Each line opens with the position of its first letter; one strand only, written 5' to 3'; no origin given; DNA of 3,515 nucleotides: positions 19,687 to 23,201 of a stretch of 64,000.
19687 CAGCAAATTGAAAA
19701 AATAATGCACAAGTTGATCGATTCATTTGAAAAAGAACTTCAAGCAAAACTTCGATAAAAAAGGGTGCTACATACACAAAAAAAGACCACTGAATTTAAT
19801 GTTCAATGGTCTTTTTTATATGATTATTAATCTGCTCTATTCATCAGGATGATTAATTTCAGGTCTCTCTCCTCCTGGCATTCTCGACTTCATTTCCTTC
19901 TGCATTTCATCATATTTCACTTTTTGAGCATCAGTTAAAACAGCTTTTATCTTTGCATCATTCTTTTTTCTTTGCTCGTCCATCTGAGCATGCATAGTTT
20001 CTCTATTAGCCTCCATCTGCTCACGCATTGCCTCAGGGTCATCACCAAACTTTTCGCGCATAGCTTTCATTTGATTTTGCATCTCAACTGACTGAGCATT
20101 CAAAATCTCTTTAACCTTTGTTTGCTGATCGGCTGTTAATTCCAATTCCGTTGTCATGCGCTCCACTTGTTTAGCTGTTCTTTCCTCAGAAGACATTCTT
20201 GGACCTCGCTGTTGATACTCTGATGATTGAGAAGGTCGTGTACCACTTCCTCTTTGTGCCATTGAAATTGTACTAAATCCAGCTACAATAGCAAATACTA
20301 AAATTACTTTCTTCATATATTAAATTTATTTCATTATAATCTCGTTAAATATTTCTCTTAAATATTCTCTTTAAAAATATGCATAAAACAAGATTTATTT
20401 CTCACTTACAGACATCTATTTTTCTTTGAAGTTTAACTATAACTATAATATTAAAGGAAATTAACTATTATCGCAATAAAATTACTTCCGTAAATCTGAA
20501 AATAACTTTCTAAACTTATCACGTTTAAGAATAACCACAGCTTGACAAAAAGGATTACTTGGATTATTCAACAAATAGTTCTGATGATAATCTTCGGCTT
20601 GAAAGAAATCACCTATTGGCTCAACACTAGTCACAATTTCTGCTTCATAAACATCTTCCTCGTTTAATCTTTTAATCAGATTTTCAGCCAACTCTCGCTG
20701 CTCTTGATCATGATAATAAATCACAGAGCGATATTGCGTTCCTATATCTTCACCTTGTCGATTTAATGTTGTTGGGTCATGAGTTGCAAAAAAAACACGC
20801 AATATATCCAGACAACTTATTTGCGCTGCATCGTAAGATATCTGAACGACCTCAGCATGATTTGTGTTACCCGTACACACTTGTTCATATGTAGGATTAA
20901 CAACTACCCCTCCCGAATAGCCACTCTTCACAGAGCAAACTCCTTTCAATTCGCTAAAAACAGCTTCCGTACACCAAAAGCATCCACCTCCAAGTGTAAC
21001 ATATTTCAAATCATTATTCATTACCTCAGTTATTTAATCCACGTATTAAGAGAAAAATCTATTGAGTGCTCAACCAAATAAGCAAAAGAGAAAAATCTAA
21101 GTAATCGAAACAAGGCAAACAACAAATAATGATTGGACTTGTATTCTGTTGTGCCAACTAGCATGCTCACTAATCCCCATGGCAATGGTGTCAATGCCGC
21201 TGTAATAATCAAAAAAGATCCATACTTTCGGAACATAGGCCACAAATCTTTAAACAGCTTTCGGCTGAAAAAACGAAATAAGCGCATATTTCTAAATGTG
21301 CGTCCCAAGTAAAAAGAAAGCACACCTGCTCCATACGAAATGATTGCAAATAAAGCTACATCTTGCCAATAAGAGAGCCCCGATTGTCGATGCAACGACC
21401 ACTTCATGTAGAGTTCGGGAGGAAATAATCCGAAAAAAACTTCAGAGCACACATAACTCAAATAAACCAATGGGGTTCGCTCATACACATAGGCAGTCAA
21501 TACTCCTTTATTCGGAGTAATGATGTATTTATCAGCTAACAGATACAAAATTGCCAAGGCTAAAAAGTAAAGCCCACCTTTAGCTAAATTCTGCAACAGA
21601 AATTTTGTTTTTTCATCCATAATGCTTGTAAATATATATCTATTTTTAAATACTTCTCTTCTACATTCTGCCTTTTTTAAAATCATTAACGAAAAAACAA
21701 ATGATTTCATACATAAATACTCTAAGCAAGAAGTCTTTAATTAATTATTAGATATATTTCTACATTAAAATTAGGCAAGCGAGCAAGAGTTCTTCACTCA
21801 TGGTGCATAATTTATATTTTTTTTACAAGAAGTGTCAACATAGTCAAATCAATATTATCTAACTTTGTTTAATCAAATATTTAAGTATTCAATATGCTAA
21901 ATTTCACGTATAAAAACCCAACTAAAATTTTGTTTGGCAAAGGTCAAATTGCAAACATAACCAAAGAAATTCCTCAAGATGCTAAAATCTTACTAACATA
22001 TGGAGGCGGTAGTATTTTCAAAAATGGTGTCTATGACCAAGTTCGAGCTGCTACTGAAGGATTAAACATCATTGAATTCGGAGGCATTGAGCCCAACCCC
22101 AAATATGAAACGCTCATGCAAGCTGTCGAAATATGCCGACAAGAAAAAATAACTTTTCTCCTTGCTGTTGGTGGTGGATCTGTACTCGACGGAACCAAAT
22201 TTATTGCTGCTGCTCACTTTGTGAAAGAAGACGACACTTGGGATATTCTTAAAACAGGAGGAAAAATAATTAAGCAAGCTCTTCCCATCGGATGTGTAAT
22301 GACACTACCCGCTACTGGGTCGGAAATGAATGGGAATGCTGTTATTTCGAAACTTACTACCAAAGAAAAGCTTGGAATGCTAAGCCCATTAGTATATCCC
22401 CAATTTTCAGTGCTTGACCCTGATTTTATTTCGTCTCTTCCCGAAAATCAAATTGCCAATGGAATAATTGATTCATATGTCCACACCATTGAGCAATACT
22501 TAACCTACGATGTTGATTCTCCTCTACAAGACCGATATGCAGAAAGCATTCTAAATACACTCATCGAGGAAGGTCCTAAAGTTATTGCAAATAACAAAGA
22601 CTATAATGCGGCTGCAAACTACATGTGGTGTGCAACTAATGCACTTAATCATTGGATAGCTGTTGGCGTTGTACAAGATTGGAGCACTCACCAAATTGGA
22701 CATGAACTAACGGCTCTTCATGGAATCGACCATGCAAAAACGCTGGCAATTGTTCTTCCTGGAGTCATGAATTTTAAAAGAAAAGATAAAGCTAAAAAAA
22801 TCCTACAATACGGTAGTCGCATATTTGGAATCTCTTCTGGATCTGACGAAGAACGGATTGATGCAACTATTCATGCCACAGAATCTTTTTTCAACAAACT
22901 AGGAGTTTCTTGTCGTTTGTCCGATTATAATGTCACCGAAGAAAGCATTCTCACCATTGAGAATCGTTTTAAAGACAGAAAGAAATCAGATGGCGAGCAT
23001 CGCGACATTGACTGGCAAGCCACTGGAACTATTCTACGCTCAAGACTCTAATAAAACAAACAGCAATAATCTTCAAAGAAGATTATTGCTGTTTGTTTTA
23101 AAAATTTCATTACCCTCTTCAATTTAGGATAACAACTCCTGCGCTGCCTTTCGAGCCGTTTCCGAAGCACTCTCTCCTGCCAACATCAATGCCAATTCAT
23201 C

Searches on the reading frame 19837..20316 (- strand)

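Call 32: search_protein_families(library=pfam, proteins=[window:19837-20316:-])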
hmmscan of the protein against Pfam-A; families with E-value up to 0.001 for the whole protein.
window:19837-20316:- (159 aa): 1 family
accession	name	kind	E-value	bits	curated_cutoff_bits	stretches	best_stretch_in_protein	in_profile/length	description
PF07813.17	LTXXQ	-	0.00075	20.6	24.3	0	47-138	2-99/100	LTXXQ motif family protein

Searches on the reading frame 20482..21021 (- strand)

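Call 32: search_protein_families(library=pfam, proteins=[window:20482-21021:-])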
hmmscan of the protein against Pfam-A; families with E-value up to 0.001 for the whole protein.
window:20482-21021:- (179 aa): 1 family
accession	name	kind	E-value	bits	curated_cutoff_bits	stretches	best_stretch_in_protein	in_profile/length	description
PF01625.27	PMSR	-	1.9e-65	220.2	23.7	1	8-159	2-152/153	Peptide methionine sulfoxide reductase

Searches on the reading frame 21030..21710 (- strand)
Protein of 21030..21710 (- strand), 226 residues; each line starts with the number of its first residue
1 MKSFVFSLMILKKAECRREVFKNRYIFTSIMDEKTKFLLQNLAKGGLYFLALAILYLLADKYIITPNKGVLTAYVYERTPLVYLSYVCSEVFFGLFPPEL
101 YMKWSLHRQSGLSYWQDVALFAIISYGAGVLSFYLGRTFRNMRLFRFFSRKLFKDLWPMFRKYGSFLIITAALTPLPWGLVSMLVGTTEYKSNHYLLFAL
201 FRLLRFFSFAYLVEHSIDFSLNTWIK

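Call 32: search_protein_families(library=pfam, proteins=[window:21030-21710:-])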
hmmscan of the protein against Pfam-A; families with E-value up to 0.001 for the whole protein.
window:21030-21710:- (226 aa): 1 family
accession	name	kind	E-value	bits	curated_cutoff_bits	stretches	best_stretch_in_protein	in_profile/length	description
PF09335.16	VTT_dom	-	1.9e-07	32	33.9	1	125-213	26-121/123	VTT domain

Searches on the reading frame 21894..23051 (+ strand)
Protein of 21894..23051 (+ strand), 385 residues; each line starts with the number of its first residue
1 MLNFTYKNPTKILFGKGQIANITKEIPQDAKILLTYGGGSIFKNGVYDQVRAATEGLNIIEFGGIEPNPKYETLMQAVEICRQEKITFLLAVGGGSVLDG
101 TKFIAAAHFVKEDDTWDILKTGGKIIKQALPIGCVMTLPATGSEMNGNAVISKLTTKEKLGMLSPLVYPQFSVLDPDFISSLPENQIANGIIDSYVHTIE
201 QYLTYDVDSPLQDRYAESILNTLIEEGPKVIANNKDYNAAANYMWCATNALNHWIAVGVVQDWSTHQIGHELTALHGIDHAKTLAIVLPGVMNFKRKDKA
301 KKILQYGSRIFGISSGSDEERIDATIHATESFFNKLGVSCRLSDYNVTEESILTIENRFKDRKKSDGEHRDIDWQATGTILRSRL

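Call 32: search_protein_families(library=pfam, proteins=[window:21894-23051:+])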
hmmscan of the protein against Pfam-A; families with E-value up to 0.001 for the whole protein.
window:21894-23051:+ (385 aa): 3 families
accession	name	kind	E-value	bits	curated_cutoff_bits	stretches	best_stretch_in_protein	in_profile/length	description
PF00465.25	Fe-ADH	-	1.6e-40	138.9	31.3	1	9-176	1-168/168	Iron-containing alcohol dehydrogenase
PF25137.1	ADH_Fe_C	-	1.7e-27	96.8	27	1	188-355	2-164/194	Fe-containing alcohol dehydrogenase family, C-terminal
PF13685.12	Fe-ADH_2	-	5e-05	23.8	28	1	65-107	54-96/149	Iron-containing alcohol dehydrogenase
